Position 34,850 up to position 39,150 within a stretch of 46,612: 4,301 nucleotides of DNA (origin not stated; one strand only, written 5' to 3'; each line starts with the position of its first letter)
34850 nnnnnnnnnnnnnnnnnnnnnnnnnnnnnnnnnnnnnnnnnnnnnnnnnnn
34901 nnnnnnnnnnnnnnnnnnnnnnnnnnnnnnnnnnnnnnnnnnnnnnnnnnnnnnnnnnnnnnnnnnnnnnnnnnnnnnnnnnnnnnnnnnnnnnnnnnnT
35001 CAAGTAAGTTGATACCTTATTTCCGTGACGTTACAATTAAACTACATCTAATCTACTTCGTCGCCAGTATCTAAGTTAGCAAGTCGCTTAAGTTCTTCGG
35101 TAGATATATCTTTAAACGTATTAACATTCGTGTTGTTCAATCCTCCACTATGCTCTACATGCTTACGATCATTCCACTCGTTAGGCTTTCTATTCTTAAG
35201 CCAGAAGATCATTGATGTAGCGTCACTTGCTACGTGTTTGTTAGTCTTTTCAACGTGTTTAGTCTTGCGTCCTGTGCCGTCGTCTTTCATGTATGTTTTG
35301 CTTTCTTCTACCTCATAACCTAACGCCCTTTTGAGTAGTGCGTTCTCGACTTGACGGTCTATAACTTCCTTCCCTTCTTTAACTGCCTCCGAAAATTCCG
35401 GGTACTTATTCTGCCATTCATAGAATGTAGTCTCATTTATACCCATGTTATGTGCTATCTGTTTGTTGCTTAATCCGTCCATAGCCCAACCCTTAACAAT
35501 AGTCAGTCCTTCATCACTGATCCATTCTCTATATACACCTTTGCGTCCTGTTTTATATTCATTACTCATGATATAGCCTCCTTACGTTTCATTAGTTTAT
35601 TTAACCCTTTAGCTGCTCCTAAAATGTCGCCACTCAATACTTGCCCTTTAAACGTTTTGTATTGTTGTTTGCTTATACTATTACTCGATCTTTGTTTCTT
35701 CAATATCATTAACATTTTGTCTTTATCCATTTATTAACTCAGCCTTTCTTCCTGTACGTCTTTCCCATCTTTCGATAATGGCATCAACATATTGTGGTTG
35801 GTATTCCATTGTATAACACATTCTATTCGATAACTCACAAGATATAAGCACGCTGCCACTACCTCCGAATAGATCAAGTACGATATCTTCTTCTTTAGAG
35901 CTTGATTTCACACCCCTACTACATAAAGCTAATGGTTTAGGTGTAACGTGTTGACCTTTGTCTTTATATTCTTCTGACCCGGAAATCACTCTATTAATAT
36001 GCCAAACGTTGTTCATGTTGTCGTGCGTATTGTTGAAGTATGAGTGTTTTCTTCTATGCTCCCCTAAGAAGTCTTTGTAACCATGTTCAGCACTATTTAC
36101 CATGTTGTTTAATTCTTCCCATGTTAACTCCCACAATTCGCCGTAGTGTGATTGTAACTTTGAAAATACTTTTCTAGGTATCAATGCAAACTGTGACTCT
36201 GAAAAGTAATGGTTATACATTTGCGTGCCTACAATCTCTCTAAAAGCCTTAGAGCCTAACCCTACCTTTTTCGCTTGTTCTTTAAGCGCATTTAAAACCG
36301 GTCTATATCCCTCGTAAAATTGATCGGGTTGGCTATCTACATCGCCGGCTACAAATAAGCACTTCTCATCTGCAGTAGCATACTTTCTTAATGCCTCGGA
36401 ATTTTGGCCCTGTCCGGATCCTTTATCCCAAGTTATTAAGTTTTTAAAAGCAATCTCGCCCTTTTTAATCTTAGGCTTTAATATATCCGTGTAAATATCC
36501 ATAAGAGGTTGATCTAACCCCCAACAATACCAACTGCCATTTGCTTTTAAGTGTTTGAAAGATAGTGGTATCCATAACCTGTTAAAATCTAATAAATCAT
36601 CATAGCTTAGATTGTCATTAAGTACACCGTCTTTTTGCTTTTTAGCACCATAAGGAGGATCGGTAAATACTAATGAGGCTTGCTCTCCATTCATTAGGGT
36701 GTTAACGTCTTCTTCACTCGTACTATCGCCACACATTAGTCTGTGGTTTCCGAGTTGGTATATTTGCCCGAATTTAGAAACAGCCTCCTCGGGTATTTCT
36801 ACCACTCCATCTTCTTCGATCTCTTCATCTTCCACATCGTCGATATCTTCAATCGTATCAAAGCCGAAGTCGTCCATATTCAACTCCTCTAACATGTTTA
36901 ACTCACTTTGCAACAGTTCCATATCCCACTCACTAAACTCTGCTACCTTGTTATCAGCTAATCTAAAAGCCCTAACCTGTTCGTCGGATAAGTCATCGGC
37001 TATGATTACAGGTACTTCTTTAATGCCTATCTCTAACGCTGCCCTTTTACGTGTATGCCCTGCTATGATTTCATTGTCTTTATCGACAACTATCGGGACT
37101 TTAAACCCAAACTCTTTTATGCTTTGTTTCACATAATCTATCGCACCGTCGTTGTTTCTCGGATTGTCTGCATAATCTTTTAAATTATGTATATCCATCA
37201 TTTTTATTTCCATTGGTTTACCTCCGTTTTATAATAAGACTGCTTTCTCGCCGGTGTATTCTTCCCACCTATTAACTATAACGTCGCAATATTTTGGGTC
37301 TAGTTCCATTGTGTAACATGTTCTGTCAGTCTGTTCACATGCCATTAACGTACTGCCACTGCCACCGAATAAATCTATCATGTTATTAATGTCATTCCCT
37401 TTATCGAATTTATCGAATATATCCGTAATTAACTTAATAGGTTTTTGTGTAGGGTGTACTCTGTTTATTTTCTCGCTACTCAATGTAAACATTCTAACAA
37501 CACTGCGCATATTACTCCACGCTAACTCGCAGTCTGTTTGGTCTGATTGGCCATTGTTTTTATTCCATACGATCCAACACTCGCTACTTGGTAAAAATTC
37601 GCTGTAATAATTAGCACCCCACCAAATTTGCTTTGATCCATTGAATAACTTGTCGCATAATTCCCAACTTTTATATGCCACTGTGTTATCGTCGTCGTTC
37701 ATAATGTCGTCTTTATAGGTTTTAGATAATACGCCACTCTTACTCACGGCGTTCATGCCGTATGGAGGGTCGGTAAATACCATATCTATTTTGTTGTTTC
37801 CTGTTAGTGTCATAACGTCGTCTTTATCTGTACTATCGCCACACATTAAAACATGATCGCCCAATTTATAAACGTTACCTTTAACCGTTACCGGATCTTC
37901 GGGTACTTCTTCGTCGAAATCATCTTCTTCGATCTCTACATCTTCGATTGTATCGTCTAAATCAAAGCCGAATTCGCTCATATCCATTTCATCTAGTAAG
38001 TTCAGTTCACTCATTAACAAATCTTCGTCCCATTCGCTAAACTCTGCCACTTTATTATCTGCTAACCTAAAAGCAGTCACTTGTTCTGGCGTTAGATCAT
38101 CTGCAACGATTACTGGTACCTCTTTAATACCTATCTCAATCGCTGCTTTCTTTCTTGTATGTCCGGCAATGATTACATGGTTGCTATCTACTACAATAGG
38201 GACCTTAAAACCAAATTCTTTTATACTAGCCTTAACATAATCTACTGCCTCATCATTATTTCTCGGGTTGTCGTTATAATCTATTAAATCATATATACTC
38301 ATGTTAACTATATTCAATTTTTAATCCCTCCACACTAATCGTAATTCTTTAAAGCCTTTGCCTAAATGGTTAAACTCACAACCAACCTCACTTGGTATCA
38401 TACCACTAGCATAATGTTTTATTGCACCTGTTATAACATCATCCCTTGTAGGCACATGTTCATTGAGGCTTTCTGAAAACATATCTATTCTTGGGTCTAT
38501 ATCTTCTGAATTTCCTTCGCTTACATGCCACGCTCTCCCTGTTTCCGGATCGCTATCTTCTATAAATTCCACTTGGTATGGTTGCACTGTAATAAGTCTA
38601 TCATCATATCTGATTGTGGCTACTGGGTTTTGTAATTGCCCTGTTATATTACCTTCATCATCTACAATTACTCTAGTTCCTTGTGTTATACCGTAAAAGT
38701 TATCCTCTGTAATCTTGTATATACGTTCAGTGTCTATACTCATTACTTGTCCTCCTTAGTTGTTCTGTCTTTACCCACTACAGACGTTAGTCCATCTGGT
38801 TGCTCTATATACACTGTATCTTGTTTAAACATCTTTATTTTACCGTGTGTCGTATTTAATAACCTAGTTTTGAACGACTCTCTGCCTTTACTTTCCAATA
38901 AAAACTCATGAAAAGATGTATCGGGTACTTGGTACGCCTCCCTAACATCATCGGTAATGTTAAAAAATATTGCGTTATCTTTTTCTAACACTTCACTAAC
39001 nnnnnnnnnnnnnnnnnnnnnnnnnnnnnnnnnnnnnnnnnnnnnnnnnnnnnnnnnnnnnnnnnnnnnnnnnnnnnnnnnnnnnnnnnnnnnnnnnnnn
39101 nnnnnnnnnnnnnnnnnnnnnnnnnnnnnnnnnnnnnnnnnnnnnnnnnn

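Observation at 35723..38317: Tandem duplicated ParB-nuclease-domain / DNA methyltransferase fusions with divergent specificity regions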

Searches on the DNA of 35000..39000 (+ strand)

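Call 6: search_dna_similar(query=window:35000-39000:+, collection=phages, mode=near, max_rows=30)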
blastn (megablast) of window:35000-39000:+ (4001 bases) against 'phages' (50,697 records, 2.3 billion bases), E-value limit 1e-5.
Records with a match: 4; places in all: 4; records where one place covers at least 80% of the query: 0.
Best place of each record, by identity: 60-80% 4.
By first word of the organism name: Staphylococcus 4.
By host as written in the record: Staphylococcus epidermidis LM1680 2; Staphylococcus sp. 2.
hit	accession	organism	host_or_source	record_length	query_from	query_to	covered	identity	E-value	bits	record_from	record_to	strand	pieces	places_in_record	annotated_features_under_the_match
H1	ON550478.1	Staphylococcus phage Sazerac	Staphylococcus epidermidis LM1680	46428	169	2179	50%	75.9%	0e+0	979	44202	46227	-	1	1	putative adenine methyltransferase family protein | hypothetical protein (x2) | ribosome_binding_site (x2)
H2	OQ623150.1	Staphylococcus phage Southeast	Staphylococcus epidermidis LM1680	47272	169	2169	50%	75.9%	0e+0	977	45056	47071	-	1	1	putative methyltransferase | hypothetical protein (x2) | ribosome_binding_site (x2)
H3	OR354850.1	Staphylococcus phage S-CoN_Ph27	Staphylococcus sp.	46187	169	2179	45%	77.7%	0e+0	1068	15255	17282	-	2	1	DNA methyltransferase | terminase small subunit | ParB-like partition nuclease | hypothetical protein (x3)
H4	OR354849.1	Staphylococcus phage S-CoN_Ph26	Staphylococcus sp.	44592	292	2179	42%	77.7%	0e+0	993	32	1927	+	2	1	hypothetical protein (x4) | DNA methyltransferase (x2) | ParB-like partition nuclease (x2)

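Call 9: get_annotated_region(hit=H1, flank=4000)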
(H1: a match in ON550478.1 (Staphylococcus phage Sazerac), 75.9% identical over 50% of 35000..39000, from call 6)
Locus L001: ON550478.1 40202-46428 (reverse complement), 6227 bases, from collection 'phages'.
description: Staphylococcus phage Sazerac, complete genome.
organism: Staphylococcus phage Sazerac (NCBI taxid 2944657)
taxonomy: Viruses; Duplodnaviria; Heunggongvirae; Uroviricota; Caudoviricetes
host: Staphylococcus epidermidis LM1680; source: Urbana-Champaign wastewater; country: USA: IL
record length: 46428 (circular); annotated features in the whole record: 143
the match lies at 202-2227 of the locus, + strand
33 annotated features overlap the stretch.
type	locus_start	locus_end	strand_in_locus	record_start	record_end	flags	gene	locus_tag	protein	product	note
CDS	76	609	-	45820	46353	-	-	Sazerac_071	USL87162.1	hypothetical protein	Sazerac_071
CDS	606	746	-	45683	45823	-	-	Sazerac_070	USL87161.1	hypothetical protein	Sazerac_070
regulatory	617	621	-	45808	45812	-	-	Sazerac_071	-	ribosome_binding_site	-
regulatory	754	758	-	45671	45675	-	-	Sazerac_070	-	ribosome_binding_site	-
CDS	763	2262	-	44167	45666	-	-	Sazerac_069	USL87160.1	putative adenine methyltransferase family protein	Sazerac_069; Pfam PIRSF036758Score: 2.9e-98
regulatory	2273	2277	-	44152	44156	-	-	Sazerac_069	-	ribosome_binding_site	-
CDS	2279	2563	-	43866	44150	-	-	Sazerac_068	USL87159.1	hypothetical protein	Sazerac_068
CDS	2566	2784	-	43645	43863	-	-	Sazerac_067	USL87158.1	hypothetical protein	Sazerac_067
regulatory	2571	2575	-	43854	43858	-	-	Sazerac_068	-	ribosome_binding_site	-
CDS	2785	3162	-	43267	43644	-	-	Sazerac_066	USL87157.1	putative staphylococcal nuclease family protein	Sazerac_066; Pfam SSF50199%3BAScore: 2.62e-17; putative staphylococcal nuclease family protein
regulatory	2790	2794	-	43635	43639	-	-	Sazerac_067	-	ribosome_binding_site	-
regulatory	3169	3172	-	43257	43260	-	-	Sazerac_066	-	ribosome_binding_site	-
CDS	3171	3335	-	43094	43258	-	-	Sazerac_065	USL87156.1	hypothetical protein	Sazerac_065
regulatory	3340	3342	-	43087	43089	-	-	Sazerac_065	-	ribosome_binding_site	-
CDS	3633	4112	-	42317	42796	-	-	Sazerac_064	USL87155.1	putative holiday junction resolvase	Sazerac_064; Swissprot match to sp|B2GCY7|RECU_LACF3 Holliday junction resolvase RecU OS=Lactobacillus fermentum ...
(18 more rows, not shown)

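Call 10: get_annotated_region(hit=H3, flank=4000)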
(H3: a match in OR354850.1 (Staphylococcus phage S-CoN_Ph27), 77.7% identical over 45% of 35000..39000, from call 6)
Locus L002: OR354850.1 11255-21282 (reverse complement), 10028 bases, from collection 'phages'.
description: Staphylococcus phage S-CoN_Ph27, complete genome.
organism: Staphylococcus phage S-CoN_Ph27 (NCBI taxid 3076584)
taxonomy: Viruses; Duplodnaviria; Heunggongvirae; Uroviricota; Caudoviricetes
host: Staphylococcus sp.; source: -; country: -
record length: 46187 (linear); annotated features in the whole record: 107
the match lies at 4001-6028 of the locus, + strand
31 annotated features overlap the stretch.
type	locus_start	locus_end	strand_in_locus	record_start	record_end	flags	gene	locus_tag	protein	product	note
CDS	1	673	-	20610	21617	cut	-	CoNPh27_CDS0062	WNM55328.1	hypothetical protein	-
CDS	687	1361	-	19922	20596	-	-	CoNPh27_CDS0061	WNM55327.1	portal protein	-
CDS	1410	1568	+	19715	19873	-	-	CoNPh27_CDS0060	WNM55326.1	hypothetical protein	-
CDS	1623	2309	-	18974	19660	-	-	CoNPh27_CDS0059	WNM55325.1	hypothetical protein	-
CDS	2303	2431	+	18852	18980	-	-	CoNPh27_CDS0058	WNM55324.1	hypothetical protein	-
CDS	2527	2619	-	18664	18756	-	-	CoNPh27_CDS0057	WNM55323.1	hypothetical protein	-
CDS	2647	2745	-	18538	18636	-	-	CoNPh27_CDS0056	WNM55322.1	hypothetical protein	-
CDS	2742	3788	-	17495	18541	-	-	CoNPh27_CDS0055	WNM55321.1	terminase large subunit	-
CDS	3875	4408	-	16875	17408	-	-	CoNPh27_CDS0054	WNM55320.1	terminase small subunit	-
CDS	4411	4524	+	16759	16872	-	-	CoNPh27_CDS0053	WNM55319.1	hypothetical protein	-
CDS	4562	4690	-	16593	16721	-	-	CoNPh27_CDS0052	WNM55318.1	hypothetical protein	-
CDS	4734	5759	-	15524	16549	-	-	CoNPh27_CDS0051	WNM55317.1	DNA methyltransferase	-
CDS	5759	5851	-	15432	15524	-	-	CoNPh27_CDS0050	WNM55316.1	hypothetical protein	-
CDS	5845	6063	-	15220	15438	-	-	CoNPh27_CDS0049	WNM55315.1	ParB-like partition nuclease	-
CDS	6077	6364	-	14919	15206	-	-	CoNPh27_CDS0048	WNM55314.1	hypothetical protein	-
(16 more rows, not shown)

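Call 58: search_dna_similar(query=L004:1-2627:+, collection=phages, mode=near, max_rows=12)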
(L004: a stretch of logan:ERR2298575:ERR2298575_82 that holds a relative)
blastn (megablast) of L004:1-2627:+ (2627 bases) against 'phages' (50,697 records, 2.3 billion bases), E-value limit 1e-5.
No match.

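Call 59: search_dna_similar(query=L003:1-10918:+, collection=phages, mode=near, max_rows=12)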
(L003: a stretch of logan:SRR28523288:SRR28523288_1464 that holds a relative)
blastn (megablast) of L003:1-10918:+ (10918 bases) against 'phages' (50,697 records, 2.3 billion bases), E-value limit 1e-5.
No match.

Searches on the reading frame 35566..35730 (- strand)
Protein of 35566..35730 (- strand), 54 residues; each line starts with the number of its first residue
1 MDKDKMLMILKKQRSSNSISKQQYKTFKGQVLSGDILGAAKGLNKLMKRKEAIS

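Call 45: search_protein_families(library=phrogs, proteins=[window:35566-35730:-], max_evalue=0.001)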
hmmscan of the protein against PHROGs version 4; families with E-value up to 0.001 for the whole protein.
window:35566-35730:- (54 aa): 0 families

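Call 76: search_protein_families(library=pfam, proteins=[window:35566-35730:-], max_evalue=0.01)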
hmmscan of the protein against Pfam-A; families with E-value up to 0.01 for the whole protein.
window:35566-35730:- (54 aa): 0 families
